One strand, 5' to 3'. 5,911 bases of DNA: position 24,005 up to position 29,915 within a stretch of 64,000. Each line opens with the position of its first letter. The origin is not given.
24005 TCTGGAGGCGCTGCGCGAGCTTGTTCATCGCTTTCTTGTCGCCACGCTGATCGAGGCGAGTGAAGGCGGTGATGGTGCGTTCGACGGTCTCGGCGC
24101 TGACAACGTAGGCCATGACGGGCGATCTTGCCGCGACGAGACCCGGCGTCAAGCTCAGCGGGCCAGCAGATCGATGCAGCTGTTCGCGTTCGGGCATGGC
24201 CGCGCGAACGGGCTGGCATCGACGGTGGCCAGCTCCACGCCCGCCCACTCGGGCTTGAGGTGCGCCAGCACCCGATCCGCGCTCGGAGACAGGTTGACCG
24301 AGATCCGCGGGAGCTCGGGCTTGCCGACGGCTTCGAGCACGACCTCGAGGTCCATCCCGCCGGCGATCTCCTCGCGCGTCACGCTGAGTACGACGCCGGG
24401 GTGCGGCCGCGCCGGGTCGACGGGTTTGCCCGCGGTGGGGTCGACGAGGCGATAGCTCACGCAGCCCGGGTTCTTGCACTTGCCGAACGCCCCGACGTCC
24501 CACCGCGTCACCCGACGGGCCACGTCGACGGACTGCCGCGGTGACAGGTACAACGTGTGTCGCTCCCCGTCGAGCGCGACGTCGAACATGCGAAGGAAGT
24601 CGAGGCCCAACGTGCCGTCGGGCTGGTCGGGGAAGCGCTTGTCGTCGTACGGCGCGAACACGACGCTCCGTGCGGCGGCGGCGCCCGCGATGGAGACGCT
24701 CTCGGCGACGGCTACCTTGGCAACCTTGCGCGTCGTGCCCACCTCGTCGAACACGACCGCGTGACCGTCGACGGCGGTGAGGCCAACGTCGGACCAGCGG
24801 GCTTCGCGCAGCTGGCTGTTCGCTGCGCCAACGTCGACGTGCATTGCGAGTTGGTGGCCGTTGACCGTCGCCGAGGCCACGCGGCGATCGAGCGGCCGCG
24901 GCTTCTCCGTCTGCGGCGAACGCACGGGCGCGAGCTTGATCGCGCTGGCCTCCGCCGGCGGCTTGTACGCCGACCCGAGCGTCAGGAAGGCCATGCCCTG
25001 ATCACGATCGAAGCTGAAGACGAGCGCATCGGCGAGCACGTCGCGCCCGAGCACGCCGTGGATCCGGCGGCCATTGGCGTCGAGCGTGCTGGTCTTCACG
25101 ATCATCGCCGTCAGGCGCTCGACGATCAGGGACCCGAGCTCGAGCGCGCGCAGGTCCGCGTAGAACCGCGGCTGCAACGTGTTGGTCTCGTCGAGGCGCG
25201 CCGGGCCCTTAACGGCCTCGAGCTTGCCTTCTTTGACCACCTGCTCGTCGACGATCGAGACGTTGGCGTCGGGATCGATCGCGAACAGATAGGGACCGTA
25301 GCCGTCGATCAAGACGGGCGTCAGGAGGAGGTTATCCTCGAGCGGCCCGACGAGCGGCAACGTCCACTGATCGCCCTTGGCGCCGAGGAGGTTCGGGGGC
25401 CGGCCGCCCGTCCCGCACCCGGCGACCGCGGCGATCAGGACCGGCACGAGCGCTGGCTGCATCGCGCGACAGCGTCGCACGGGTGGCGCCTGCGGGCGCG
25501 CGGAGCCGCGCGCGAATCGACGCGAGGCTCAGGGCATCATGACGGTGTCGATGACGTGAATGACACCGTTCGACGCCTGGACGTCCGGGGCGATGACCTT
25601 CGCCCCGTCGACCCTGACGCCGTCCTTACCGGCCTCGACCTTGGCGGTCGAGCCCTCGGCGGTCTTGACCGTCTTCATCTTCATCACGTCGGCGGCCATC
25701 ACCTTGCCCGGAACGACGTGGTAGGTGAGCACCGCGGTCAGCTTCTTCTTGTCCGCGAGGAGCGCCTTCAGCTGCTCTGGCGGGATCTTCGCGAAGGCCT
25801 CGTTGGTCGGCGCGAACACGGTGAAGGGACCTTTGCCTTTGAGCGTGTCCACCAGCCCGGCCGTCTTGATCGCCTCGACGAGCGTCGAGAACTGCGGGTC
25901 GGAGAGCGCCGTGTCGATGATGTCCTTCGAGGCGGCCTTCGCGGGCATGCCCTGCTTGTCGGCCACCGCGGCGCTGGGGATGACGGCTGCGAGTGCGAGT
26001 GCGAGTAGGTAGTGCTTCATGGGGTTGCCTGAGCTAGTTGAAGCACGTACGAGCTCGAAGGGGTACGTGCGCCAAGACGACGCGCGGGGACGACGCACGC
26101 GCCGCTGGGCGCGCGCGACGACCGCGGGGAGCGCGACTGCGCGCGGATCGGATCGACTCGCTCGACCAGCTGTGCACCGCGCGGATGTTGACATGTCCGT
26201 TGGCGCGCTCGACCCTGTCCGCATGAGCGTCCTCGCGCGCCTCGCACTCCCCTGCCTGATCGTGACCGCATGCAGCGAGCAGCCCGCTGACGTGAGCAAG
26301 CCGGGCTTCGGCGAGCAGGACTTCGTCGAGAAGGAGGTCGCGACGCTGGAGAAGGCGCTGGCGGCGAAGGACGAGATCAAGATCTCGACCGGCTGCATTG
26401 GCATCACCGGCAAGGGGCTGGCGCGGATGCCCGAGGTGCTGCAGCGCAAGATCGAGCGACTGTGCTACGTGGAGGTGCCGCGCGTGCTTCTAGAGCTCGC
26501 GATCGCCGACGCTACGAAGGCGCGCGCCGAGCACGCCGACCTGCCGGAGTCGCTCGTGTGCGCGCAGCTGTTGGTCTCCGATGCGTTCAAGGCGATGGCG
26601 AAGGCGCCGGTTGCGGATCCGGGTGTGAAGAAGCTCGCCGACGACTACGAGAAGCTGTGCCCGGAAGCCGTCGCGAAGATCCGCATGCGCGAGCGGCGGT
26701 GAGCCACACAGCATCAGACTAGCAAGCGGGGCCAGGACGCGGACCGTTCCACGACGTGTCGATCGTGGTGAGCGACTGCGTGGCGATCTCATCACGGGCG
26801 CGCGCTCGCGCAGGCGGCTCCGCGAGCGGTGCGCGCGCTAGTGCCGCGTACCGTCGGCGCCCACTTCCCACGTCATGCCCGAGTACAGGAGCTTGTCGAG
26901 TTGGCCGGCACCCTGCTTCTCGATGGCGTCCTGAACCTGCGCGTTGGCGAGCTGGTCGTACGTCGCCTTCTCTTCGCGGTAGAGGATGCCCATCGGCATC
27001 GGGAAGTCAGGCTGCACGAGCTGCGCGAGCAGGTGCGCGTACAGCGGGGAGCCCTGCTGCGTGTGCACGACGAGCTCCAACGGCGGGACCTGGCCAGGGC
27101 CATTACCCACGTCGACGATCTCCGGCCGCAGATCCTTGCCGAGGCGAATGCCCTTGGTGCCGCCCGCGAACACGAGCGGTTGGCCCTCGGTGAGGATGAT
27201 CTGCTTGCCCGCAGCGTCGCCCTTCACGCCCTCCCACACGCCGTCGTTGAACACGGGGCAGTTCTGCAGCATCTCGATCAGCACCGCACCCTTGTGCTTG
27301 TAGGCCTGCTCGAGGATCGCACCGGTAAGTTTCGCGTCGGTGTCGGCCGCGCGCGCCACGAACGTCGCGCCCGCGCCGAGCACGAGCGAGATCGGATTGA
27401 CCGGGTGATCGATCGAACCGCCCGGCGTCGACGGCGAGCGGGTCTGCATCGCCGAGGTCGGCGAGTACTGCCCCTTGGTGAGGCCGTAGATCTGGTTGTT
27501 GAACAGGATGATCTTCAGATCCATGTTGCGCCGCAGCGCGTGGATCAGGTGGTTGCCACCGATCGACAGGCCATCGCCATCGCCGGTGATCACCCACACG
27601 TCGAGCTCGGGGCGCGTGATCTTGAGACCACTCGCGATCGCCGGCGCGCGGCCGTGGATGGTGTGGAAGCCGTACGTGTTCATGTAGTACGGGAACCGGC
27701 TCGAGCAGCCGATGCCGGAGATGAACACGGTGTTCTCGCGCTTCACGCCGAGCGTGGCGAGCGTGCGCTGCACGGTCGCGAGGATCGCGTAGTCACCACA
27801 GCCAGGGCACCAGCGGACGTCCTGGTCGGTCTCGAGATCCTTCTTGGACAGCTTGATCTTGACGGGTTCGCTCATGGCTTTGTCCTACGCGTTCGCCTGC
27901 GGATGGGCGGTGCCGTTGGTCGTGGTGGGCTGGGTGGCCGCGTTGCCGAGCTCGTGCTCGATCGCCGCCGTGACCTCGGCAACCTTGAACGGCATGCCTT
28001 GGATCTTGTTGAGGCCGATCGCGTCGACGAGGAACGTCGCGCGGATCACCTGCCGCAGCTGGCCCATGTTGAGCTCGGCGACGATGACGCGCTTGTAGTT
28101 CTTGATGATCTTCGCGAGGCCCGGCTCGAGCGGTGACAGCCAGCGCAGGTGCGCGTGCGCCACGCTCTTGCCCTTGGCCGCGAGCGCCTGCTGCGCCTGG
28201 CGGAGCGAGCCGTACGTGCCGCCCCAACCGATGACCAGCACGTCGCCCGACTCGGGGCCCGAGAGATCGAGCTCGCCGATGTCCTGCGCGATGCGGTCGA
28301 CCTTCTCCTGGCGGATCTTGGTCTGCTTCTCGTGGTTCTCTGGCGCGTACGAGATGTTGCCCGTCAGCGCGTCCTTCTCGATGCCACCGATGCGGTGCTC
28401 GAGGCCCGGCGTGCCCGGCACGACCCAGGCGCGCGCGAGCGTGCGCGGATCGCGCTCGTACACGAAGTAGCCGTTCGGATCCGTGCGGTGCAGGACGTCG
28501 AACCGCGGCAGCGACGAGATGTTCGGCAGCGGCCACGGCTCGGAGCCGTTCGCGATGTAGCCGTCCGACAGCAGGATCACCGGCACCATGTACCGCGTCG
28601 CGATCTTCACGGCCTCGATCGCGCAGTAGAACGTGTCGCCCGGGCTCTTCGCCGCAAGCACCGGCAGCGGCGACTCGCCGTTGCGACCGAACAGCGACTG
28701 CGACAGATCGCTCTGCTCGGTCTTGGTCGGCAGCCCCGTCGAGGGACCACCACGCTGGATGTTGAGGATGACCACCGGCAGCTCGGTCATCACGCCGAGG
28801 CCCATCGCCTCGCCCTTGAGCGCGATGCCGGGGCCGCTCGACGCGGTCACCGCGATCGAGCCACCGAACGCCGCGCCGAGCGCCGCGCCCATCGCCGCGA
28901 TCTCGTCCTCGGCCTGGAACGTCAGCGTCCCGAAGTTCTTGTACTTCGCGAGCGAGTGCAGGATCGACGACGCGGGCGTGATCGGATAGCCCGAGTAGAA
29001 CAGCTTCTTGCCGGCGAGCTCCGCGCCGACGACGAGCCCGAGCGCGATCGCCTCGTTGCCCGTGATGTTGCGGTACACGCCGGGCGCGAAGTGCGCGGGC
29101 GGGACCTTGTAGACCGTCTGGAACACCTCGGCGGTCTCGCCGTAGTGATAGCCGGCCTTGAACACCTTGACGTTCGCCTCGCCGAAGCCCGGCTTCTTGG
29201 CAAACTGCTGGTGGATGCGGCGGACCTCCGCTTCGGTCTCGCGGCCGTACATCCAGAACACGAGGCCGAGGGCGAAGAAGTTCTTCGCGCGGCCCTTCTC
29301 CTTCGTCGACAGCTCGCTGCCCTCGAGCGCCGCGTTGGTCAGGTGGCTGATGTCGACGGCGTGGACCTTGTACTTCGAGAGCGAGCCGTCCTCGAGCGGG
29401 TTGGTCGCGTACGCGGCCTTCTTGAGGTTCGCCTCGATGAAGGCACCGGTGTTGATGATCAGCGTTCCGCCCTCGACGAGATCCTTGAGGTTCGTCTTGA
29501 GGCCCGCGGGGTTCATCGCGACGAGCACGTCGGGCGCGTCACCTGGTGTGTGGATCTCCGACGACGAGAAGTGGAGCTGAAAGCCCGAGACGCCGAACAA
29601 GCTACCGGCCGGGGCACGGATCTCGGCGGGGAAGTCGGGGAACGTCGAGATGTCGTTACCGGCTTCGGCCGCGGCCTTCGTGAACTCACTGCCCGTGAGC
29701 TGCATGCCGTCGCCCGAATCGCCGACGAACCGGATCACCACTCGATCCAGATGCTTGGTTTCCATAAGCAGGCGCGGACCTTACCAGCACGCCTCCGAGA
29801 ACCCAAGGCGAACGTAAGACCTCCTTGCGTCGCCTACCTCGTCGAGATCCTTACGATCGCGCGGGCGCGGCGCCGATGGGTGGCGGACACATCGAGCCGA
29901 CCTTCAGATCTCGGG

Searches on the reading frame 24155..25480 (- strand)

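Call 37: search_protein_families(library=pfam, proteins=[window:24155-25480:-], max_evalue=0.0001)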
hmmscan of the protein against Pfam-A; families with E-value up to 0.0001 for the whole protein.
window:24155-25480:- (441 aa): 2 families
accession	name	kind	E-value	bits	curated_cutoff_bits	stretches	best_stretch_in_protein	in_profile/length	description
PF13650.11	Asp_protease_2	-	1e-14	55.4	24.3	2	203-295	2-90/90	Aspartyl protease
PF13975.11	gag-asp_proteas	-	4.2e-09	37.3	28.2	0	203-297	2-91/92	gag-polyprotein putative aspartyl protease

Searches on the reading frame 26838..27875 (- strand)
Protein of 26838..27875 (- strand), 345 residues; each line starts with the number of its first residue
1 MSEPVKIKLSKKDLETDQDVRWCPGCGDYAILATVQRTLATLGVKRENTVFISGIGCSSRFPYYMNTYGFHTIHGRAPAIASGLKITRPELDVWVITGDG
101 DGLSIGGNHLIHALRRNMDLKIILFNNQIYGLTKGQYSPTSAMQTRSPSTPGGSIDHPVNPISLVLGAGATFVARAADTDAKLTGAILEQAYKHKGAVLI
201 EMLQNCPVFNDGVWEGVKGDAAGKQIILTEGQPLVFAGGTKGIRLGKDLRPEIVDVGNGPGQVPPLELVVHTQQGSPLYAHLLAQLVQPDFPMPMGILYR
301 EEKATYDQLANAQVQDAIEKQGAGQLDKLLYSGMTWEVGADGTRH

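Call 37: search_protein_families(library=pfam, proteins=[window:26838-27875:-], max_evalue=0.0001)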
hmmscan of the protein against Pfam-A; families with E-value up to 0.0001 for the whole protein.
window:26838-27875:- (345 aa): 1 family
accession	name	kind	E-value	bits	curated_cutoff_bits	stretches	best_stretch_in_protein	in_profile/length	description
PF02775.26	TPP_enzyme_C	-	4e-31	108.3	21.9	1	55-201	2-150/151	Thiamine pyrophosphate enzyme, C-terminal TPP binding domain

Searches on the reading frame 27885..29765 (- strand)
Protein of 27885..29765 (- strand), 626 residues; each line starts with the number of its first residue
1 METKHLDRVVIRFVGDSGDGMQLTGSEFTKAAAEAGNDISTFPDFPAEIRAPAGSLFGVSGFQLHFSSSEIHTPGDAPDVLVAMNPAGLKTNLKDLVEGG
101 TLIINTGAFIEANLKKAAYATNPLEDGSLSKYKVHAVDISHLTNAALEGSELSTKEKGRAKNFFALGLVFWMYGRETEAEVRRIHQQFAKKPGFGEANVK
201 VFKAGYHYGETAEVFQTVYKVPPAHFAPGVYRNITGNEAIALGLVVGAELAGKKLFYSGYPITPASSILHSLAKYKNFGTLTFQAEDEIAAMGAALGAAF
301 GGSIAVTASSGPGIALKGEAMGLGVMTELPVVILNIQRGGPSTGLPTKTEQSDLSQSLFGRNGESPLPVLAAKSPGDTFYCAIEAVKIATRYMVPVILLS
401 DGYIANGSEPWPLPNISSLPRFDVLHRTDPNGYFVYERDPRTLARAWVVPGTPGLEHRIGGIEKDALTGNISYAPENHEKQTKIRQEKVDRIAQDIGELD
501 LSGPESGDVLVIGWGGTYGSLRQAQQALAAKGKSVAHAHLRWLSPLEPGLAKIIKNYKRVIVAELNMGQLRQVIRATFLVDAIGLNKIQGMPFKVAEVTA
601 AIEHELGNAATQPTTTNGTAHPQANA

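Call 37: search_protein_families(library=pfam, proteins=[window:27885-29765:-], max_evalue=0.0001)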
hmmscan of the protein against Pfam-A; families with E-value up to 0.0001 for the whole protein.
window:27885-29765:- (626 aa): 3 families
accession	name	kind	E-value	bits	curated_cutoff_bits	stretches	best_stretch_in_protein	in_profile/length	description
PF01855.24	POR_N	-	2.4e-49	168.6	27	1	254-460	8-214/231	Pyruvate flavodoxin/ferredoxin oxidoreductase, thiamine diP-bdg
PF01558.24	POR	-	1e-28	101.1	27.4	1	18-206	2-172/173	Pyruvate ferredoxin/flavodoxin oxidoreductase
PF02780.25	Transketolase_C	-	3.4e-05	24.2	25.9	1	506-564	9-68/124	Transketolase, C-terminal domain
